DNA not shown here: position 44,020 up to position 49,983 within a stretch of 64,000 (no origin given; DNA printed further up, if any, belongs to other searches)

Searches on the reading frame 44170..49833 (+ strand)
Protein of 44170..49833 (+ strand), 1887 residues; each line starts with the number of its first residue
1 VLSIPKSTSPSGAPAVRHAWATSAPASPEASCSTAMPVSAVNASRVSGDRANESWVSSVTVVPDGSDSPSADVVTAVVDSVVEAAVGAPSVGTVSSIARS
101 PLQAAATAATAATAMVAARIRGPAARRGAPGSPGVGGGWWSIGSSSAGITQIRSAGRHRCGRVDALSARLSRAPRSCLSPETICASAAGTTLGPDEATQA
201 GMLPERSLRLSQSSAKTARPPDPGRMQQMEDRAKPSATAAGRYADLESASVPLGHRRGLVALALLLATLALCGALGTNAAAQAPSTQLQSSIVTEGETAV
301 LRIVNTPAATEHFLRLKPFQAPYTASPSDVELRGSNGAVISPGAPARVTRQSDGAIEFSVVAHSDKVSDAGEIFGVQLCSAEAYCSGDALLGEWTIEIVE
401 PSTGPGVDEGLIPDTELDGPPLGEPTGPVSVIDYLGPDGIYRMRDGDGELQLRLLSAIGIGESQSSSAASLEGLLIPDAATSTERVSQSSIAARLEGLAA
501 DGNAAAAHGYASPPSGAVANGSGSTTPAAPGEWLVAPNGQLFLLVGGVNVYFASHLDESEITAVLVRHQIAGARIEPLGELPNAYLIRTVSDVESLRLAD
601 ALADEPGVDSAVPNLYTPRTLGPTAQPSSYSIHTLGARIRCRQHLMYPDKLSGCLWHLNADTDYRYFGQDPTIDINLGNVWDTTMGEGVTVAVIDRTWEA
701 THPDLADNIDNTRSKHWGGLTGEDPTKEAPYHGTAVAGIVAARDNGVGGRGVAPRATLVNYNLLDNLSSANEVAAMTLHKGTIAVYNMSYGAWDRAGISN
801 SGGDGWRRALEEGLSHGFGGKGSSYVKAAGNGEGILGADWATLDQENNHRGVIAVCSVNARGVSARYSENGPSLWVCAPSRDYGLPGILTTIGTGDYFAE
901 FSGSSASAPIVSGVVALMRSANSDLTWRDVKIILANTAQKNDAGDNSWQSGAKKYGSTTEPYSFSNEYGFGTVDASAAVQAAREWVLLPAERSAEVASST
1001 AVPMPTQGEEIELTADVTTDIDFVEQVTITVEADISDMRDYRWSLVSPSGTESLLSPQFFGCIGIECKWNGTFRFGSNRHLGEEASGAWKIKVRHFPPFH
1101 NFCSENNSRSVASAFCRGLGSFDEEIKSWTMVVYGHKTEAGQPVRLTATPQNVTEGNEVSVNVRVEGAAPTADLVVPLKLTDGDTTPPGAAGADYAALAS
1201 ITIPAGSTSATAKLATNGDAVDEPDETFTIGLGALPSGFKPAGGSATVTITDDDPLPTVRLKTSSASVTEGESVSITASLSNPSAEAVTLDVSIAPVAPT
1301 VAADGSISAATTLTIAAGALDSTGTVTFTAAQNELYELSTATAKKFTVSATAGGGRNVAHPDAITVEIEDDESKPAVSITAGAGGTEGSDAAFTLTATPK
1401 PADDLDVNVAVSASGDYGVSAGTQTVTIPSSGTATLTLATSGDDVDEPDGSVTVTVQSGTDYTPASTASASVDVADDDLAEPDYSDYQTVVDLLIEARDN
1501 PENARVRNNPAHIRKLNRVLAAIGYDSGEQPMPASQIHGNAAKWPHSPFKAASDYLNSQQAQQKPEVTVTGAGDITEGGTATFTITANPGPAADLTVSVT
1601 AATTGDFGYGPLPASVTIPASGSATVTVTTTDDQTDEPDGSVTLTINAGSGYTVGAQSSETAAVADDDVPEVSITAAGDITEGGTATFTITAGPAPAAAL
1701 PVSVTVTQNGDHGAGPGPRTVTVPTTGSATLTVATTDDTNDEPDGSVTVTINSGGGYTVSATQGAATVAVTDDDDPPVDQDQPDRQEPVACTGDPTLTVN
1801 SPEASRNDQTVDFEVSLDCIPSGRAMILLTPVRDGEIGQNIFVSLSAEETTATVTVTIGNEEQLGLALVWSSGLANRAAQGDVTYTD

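Call 67: search_protein_families(library=pfam, proteins=[window:44170-49833:+], max_evalue=0.001)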
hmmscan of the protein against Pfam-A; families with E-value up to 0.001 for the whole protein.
window:44170-49833:+ (1887 aa): 6 families
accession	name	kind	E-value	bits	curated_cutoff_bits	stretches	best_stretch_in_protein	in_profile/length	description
PF00082.27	Peptidase_S8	-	4.9e-38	131.5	21.8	1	686-948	1-274/288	Subtilase family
PF07703.20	A2M_BRD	-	1.1e-09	39.2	22.7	0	1566-1654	35-130/140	Alpha-2-macroglobulin bait region domain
PF01483.27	P_proprotein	-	3.6e-08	33.8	21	1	1024-1094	1-69/86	Proprotein convertase P-domain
PF16397.10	DUF5006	-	1.3e-06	28.2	34.1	1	1156-1329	47-217/263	Domain of unknown function (DUF5006)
PF03160.20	Calx-beta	-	3.2e-06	27.6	27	1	1146-1254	10-119/119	Calx-beta domain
PF20579.4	LapA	-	0.00024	21.9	27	0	1258-1369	4-97/99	LapA domain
